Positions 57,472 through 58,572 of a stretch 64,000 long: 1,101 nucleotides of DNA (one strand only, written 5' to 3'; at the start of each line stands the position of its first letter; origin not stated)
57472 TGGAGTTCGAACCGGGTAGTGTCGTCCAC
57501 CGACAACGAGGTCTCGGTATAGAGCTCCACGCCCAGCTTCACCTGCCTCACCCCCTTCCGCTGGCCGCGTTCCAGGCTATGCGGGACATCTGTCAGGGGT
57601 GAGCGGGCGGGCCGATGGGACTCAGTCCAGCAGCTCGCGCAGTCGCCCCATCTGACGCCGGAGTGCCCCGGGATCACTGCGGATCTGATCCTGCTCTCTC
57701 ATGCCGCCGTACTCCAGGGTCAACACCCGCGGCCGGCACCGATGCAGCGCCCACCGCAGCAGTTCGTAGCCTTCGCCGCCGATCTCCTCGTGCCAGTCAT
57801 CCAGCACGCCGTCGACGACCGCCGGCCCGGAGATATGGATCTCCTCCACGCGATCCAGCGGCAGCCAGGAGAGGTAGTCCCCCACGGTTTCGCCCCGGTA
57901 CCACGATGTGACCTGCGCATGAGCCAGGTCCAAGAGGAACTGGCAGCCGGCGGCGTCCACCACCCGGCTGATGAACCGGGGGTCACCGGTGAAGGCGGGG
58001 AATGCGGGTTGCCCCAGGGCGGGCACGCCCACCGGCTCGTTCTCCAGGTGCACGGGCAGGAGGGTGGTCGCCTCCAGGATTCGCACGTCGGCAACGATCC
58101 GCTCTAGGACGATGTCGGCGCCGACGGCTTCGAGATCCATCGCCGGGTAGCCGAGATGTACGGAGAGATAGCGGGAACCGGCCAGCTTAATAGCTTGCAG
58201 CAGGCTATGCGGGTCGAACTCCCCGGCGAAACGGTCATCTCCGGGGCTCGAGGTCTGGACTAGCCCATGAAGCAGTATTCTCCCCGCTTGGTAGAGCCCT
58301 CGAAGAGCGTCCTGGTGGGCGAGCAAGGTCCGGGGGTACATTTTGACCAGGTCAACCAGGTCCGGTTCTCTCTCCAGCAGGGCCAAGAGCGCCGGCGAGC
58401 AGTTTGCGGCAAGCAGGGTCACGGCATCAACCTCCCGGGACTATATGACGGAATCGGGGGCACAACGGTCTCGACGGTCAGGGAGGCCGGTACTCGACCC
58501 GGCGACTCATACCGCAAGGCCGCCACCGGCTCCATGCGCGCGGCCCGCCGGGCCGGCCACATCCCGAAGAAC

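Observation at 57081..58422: MbnB-like DUF692 (MNIO) enzyme embedded in an ABC-exporter operon with no recognisable precursor or partner gene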

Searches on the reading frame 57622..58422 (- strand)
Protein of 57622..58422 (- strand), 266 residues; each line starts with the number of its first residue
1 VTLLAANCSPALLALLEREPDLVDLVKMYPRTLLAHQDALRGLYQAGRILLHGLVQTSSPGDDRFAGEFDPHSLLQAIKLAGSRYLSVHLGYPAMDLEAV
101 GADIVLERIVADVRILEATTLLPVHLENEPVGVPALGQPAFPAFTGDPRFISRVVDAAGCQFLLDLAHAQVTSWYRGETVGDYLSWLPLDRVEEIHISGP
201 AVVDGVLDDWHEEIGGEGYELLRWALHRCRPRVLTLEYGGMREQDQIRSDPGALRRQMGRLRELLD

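Call 3: search_protein_families(library=pfam, proteins=[window:57622-58422:-], max_evalue=0.01)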
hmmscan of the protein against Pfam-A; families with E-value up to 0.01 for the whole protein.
window:57622-58422:- (266 aa): 1 family
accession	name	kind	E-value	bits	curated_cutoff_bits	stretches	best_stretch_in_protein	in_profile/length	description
PF05114.20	MbnB_TglH_ChrH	-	5.3e-13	49.3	25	1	147-238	149-241/263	RiPP precursor modification enzyme MbnB/TglH/ChrH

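Call 4: search_protein_families(library=ncbifam, proteins=[window:57622-58422:-], max_evalue=0.01)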
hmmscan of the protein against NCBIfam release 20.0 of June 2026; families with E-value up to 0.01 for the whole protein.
window:57622-58422:- (266 aa): 3 families
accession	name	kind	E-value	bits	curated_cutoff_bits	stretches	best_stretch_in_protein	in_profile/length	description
NF050151.1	RiPP_MNIO_ApyH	equivalog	1.4e-18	67.1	400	1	105-265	129-280/283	multinuclear non-heme iron-dependent oxidative enzyme ApyH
NF050167.1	MNIO_BufB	equivalog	3.8e-09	36.3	310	1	147-237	148-243/262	MNIO family bufferin maturase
NF003818.2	PRK05409.1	equivalog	1.1e-07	31.7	360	1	147-236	150-241/264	HvfB family MNIO-type RiPP peptide maturase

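Call 7: find_homologous_proteins(query=window:57622-58422:-, max_evalue=0.001)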
Query window:57622-58422:- (266 aa): 33 proteins with E <= 0.001 among 6216 candidates.
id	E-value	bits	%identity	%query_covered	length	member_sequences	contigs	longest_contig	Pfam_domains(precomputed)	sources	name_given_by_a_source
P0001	2.5e-174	596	100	100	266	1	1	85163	PF05114.21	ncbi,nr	ncbi:MAG: DUF692 family protein [bacterium]|nr:DUF692 family protein [bacterium]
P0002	7.8e-46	175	44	98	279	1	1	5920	PF05114.21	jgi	jgi:uncharacterized protein (UPF0276 family)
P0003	1.4e-45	174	44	99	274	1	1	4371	PF05114.21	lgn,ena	-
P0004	4.3e-45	172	42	98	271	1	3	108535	PF05114.21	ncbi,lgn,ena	-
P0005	2.0e-44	170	36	93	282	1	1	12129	PF05114.21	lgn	-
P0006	3.8e-44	169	40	99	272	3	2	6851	PF05114.21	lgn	-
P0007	1.9e-30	124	45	62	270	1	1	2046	PF05114.21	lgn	-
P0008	7.6e-29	119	39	98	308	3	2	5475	PF05114.21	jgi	jgi:uncharacterized protein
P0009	8.2e-26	109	38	81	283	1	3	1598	PF05114.21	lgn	-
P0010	1.6e-25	108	38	98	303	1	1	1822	PF05114.21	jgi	jgi:uncharacterized protein (UPF0276 family)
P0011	1.3e-22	99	39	72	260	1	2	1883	PF01261.31,PF05114.21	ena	-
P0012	1.1e-21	96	39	70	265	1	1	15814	PF01261.31,PF05114.21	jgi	jgi:uncharacterized protein (UPF0276 family)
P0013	2.3e-21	95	34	89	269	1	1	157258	PF05114.21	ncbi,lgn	-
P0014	2.7e-21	94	39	68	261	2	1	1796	PF01261.31,PF05114.21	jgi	jgi:uncharacterized protein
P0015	4.6e-21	94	39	62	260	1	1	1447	PF01261.31,PF05114.21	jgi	jgi:uncharacterized protein (UPF0276 family)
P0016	9.8e-21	93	39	72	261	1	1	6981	PF05114.21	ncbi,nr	ncbi:MAG TPA: DUF692 family protein [Roseiflexaceae bacterium]|nr:DUF692 family protein [Roseiflexac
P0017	1.2e-20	92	37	72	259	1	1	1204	PF01261.31,PF05114.21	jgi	jgi:uncharacterized protein (UPF0276 family)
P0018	1.5e-20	92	39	72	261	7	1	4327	PF01261.31,PF05114.21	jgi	jgi:uncharacterized protein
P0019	2.5e-20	91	37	72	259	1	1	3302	PF01261.31,PF05114.21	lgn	-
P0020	2.6e-20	91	35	84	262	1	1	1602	PF05114.21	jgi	jgi:uncharacterized protein (UPF0276 family)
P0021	3.7e-20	91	33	97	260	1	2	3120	PF05114.21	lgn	-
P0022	6.2e-20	90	38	68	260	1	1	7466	PF01261.31,PF05114.21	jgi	jgi:uncharacterized protein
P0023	7.6e-20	90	49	38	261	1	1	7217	PF05114.21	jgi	jgi:uncharacterized protein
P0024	1.5e-19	89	36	72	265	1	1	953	PF01261.31,PF05114.21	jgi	jgi:uncharacterized protein (UPF0276 family)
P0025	8.2e-19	86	36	72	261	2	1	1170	PF01261.31,PF05114.21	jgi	-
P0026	2.2e-18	85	37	82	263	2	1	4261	PF01261.31,PF05114.21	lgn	-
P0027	2.4e-18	85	37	72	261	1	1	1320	PF01261.31,PF05114.21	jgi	jgi:uncharacterized protein (UPF0276 family)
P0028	6.7e-17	80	34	86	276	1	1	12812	PF01261.31,PF05114.21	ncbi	-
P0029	1.6e-16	79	33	71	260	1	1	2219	PF05114.21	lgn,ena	-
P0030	2.1e-16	78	36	71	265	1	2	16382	PF05114.21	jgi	-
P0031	2.8e-16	78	33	72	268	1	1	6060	PF05114.21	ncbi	-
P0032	8.8e-16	76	31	89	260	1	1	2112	PF05114.21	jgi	jgi:uncharacterized protein (UPF0276 family)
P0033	2.1e-14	72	32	72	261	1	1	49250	PF01261.31,PF05114.21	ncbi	ncbi:MAG: DUF692 family multinuclear iron-containing protein [Chloroflexota bacterium]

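Call 8: find_encoding_contigs(protein=P0004, flank=8000, max_places=3)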
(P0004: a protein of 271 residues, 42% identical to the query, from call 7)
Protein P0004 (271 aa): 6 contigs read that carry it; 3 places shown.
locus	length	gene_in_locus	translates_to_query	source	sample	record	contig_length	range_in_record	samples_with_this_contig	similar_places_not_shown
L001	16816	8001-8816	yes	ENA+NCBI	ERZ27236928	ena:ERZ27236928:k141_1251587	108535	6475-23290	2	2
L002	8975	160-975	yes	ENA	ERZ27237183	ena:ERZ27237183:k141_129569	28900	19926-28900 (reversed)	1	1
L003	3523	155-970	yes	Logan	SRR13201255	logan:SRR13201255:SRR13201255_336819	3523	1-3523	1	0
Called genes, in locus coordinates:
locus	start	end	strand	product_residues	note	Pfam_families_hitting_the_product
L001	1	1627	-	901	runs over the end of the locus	PF13522:GATase_6 (weak), PF01493:GXGXG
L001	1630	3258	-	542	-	PF12838:Fer4_7 (faint), PF13183:Fer4_8 (faint), PF01645:Glu_synthase, PF01070:FMN_dh (weak)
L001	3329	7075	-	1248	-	PF01565:FAD_binding_4, PF12838:Fer4_7 (faint), PF13183:Fer4_8, PF13187:Fer4_9 (faint), PF13237:Fer4_10 (weak), PF13534:Fer4_17 (weak), PF14697:Fer4_21 (faint), PF01645:Glu_synthase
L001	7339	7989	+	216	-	PF03006:HlyIII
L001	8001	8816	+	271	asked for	PF05114:MbnB_TglH_ChrH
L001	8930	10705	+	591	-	PF00246:Peptidase_M14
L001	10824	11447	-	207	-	-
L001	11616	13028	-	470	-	PF03972:MmgE_PrpD_N, PF19305:MmgE_PrpD_C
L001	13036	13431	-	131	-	PF01850:PIN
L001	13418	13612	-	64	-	PF04014:MazE_antitoxin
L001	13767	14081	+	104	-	PF01883:FeS_assembly_P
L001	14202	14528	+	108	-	PF03551:PadR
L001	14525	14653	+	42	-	-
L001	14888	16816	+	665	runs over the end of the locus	PF00664:ABC_membrane, PF00005:ABC_tran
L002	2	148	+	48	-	?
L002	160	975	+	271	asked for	PF05114:MbnB_TglH_ChrH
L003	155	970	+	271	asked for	PF05114:MbnB_TglH_ChrH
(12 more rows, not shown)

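Call 9: find_encoding_contigs(protein=P0005, flank=8000, max_places=2)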
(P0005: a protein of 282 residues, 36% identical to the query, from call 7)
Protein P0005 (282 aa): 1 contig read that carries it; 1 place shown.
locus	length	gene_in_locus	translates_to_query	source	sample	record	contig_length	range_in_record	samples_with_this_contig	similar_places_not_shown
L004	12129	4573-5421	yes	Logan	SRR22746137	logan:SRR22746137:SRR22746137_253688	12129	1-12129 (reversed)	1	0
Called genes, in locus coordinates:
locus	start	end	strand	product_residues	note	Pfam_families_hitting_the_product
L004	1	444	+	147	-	?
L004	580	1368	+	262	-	PF03309:Pan_kinase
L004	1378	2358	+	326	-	PF01207:Dus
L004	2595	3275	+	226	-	-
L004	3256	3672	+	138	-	PF00293:NUDIX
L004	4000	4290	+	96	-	PF01588:tRNA_bind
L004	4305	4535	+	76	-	-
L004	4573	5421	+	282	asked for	PF05114:MbnB_TglH_ChrH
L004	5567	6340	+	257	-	PF12706:Lactamase_B_2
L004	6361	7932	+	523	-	-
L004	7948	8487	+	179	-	PF13302:Acetyltransf_3, PF13523:Acetyltransf_8, PF00583:Acetyltransf_1, PF13673:Acetyltransf_10 (weak), PF13508:Acetyltransf_7 (weak)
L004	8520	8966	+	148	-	PF12663:DUF3788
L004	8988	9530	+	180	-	PF13302:Acetyltransf_3, PF00583:Acetyltransf_1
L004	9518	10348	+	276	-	-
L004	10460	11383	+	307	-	PF08220:HTH_DeoR (weak), PF08279:HTH_11, PF13280:WYL, PF25583:WCX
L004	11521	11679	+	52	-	-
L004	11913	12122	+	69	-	-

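Call 10: find_encoding_contigs(protein=P0002, flank=8000, max_places=2)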
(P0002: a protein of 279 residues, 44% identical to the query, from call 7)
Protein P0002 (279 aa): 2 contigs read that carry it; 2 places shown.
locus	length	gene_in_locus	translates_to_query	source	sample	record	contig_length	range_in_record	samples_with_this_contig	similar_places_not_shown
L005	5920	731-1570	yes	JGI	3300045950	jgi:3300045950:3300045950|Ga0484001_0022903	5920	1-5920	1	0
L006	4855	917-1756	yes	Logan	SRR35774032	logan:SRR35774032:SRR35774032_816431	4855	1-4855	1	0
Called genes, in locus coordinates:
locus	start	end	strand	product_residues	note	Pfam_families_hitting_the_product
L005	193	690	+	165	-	PF13241:NAD_binding_7, PF14824:Sirohm_synth_M (weak), PF10414:CysG_dimeriser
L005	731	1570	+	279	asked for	PF05114:MbnB_TglH_ChrH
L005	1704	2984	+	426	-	PF01555:N6_N4_Mtase, PF01170:UPF0020 (faint)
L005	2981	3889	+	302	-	PF09549:RE_Bpu10I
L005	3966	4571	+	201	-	PF13523:Acetyltransf_8 (weak), PF00583:Acetyltransf_1, PF13302:Acetyltransf_3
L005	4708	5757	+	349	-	PF01073:3Beta_HSD (faint), PF01370:Epimerase, PF16363:GDP_Man_Dehyd (faint), PF01370:Epimerase (weak)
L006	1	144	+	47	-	?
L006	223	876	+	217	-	PF13241:NAD_binding_7, PF14824:Sirohm_synth_M (weak), PF10414:CysG_dimeriser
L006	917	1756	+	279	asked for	PF05114:MbnB_TglH_ChrH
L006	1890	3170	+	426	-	PF01555:N6_N4_Mtase, PF01170:UPF0020 (faint)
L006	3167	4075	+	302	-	PF09549:RE_Bpu10I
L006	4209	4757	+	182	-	PF13523:Acetyltransf_8 (weak), PF00583:Acetyltransf_1, PF13302:Acetyltransf_3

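Call 12: find_encoding_contigs(protein=P0001, flank=10000, max_places=3)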
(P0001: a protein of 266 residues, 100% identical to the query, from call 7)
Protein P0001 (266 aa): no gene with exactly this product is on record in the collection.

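Call 17: search_solved_structures(query=A1, max_evalue=0.01, show_alignments=3)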
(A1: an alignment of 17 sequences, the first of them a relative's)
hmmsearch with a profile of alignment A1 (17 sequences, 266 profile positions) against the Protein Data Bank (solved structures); distinct sequences matched with E-value up to 0.01: 4.
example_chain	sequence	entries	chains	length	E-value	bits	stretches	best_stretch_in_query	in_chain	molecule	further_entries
8hci_D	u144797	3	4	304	7.3e-22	81.1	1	16-264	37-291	DUF692 family protein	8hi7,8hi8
3bww_A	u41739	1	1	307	1.1e-13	54.2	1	41-198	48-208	Protein of unknown function DUF692/COG3220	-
7dz9_A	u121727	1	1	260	1e-08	38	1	40-235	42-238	MbnB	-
7dz9_B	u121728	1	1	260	1e-08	38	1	41-235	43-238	cpMbnB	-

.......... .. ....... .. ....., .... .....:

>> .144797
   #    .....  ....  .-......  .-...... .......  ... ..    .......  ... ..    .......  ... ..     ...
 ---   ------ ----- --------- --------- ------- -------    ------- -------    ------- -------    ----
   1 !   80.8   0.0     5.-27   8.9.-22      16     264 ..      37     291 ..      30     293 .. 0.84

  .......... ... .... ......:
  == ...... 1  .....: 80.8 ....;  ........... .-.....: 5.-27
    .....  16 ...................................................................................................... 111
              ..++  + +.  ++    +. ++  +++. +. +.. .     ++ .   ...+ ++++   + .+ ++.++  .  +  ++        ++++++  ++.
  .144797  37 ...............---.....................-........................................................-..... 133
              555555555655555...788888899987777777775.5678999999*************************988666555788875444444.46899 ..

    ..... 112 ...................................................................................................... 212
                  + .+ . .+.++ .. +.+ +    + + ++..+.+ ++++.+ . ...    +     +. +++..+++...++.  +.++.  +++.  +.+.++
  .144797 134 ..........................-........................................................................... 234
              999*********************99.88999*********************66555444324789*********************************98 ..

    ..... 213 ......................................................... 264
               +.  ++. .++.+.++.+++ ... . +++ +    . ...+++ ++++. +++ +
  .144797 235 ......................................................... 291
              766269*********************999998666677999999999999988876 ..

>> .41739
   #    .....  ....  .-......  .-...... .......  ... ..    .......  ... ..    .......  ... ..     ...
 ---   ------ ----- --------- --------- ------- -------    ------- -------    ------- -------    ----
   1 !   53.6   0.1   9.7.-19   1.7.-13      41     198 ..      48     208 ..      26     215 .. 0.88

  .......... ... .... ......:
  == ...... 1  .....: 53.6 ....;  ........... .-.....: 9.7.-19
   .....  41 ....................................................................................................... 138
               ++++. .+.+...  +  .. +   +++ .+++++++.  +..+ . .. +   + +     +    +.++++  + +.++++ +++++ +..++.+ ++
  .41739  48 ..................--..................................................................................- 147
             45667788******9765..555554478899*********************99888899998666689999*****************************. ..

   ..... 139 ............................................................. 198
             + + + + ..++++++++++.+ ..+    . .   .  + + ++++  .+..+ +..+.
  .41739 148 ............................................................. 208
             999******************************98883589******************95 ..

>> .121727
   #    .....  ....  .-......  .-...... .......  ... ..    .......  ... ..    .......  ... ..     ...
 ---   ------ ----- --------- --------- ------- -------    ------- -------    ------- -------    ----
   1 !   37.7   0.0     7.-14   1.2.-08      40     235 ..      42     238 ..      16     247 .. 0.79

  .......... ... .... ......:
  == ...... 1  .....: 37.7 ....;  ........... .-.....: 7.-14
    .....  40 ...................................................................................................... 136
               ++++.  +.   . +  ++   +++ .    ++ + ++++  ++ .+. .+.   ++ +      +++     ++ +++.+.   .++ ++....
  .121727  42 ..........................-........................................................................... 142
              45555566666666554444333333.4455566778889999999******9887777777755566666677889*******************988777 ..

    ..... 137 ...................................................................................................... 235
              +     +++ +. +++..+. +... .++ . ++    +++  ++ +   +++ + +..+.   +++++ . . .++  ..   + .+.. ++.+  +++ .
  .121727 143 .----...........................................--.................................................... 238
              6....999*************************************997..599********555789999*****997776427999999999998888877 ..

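Call 18: find_related_loci(query=A1, collection=genome_contigs, flank=10000)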
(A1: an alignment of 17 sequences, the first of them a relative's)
Query A1 (266 aa) in genome_contigs; peptide patterns used: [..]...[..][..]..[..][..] (x = any residue, [..] = any of these).
214 stretches matched a pattern; 117 encode a relative of the query (tblastn E <= 1e-3); the best 80 are kept; 80 distinct loci.
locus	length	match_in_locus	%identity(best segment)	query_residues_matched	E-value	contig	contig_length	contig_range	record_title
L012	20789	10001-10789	42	3-264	3e-49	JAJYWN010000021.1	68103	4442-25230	MAG: Bacillota bacterium isolate FK3.bin120 NODE_692_length_68103_cov_1.608862, whole genome shotgun sequence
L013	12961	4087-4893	36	1-263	6e-35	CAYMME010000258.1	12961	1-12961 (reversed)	MAG TPA_asm: uncultured Planctomycetales bacterium isolate binchicken_co65_34 genome assembly, contig: NODE_19215_length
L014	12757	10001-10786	34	4-265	6e-35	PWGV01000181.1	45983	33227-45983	MAG: Halobacteroidaceae bacterium isolate T1Sed10_148 T1-Sed10-C458, whole genome shotgun sequence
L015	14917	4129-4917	38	1-261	1e-34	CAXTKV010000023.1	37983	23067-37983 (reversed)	MAG TPA_asm: uncultured Deinococcales bacterium isolate public_SRR11456923_metawrap_bin.5 genome assembly, contig: publi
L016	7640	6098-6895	35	1-264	4e-33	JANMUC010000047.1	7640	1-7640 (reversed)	MAG: Deinococcales bacterium isolate SOY_29_concoct_239_sub SOY_29_k141_13528, whole genome shotgun sequence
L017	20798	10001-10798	36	1-264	1e-32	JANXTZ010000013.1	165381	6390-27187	MAG: Deinococcales bacterium isolate 339R_metabat_219 339R_k141_1582271, whole genome shotgun sequence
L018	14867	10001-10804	37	1-261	7e-32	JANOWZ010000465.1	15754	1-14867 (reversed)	MAG: Deinococcales bacterium isolate VAR_35_metabat_304 VAR_35_k141_5141244, whole genome shotgun sequence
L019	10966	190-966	35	1-261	4e-31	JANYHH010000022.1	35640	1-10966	MAG: Deinococcales bacterium isolate GL140_1_metabinner_31 GL140_1_k141_1642067, whole genome shotgun sequence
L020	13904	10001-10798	36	1-264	8e-31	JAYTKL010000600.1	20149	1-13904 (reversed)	MAG: Deinococcales bacterium isolate GFS_3132 GFS_3132_599, whole genome shotgun sequence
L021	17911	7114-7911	35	1-264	1e-30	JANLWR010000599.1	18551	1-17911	MAG: Deinococcales bacterium isolate OTE_20_metabat_284 OTE_20_k141_1821302, whole genome shotgun sequence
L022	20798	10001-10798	35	1-264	2e-30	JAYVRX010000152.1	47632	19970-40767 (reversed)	MAG: Deinococcales bacterium isolate GL73_DN_metabinner_10 GL73_DN_metabinner_10_151, whole genome shotgun sequence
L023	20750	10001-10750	37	4-261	6e-30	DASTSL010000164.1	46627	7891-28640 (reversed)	MAG TPA_asm: Meiothermus sp. isolate SMAG_U2279 k141_1337544, whole genome shotgun sequence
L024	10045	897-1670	33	4-264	1e-29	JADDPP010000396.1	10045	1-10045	MAG: Rubrobacter sp. isolate LC5_2 AB19_LC5_1686_length_10051_cov_61, whole genome shotgun sequence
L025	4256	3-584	37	78-264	2e-29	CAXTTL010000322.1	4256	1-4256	MAG TPA_asm: uncultured Deinococcales bacterium isolate public_SRR11456923_metawrap_bin.2 genome assembly, contig: publi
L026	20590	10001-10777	33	1-266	2e-29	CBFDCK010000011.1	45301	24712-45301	MAG TPA_asm: uncultured bacterium isolate SRR26215680_binner13_Refined_1 genome assembly, contig: ERZ25073474.344, whole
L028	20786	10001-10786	36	1-261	2e-28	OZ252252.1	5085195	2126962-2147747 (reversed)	MAG: Deinococcales bacterium isolate 5cafd705-4e53-402a-ab4b-ed1a629fd506 genome assembly, chromosome: 1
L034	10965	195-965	33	1-266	2e-26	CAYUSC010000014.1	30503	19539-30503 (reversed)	MAG TPA_asm: uncultured Brevefilum sp. isolate SRP192927_co3_183 genome assembly, contig: NODE_2871_length_30503_cov_7.0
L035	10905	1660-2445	32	1-261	2e-26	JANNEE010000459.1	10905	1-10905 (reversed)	MAG: Deinococcales bacterium isolate OTE_75_metabat_447 OTE_75_k141_3063974, whole genome shotgun sequence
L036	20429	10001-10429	39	110-265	3e-26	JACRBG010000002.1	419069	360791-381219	MAG: Chloroflexi bacterium isolate NC_groundwater_1614_Pr3_B-0.1um_50_13 SR-2_scaffold_141_122036, whole genome shotgun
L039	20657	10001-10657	30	22-265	8e-26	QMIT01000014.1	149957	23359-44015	MAG: Chloroflexota bacterium isolate CFX5 B_scaffold_33, whole genome shotgun sequence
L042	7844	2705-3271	34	74-258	9e-26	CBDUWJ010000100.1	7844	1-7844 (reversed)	MAG TPA_asm: uncultured Anaerolineae bacterium isolate SRR22302363_binner13_Refined_38 genome assembly, contig: ERZ25749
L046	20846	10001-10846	30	3-266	2e-25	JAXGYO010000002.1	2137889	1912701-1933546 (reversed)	MAG: Anaerolineae bacterium isolate AnMBR.bin515 bin515_2, whole genome shotgun sequence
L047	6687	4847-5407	38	78-266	2e-25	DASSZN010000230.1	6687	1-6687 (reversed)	MAG TPA_asm: Thermomicrobiaceae bacterium isolate SMAG_U710 k141_1372947, whole genome shotgun sequence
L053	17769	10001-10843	31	3-265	1e-24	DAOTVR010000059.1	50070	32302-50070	MAG TPA_asm: Anaerolineae bacterium isolate H111_70 k127_21013, whole genome shotgun sequence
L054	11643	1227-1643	39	106-265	2e-24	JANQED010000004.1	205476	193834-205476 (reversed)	MAG: Anaerolineales bacterium isolate PL23a_bin.114 k99_2989422, whole genome shotgun sequence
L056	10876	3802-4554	33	6-256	3e-24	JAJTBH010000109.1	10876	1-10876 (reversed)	MAG: Anaerolineae bacterium isolate MS_R1_8 NODE_1231_length_10876_cov_4.252564, whole genome shotgun sequence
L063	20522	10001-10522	38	82-266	9e-24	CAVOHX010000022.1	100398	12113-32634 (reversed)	MAG: uncultured Chloroflexia bacterium isolate MFD09964.bin.3.278 genome assembly, contig: contig_59526, whole genome sh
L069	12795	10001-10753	32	4-266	9e-23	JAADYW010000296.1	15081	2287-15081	MAG: Chloroflexi bacterium isolate TC_152 k99_4477129, whole genome shotgun sequence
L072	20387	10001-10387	40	106-238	3e-22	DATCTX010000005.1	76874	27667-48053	MAG TPA_asm: Anaerolineaceae bacterium isolate SMAG_U7342 k141_95235, whole genome shotgun sequence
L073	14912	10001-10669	33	41-265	3e-22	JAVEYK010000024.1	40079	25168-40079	MAG: Anaerolineaceae bacterium isolate BF4_28 NODE_2813_length_40079_cov_14.370895_Biofilm4, whole genome shotgun sequen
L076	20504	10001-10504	35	80-265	4e-22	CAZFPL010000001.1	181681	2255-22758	MAG TPA_asm: uncultured Anaerolineales bacterium isolate binchicken_co33_397 genome assembly, contig: NODE_16_length_181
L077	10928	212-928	34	37-266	1e-21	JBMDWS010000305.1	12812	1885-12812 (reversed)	MAG: Truepera sp. isolate FBaNitRs1_20 FBaNitRs1_contig305, whole genome shotgun sequence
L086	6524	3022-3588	34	75-266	1e-20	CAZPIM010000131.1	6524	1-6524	MAG TPA_asm: uncultured Anaerolineaceae bacterium isolate SRP302447_co2_99 genome assembly, contig: NODE_33341_length_65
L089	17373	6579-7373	29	4-265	2e-20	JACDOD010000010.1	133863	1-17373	MAG: Bacillaceae bacterium isolate GB_MAG12_076 c_000000000117, whole genome shotgun sequence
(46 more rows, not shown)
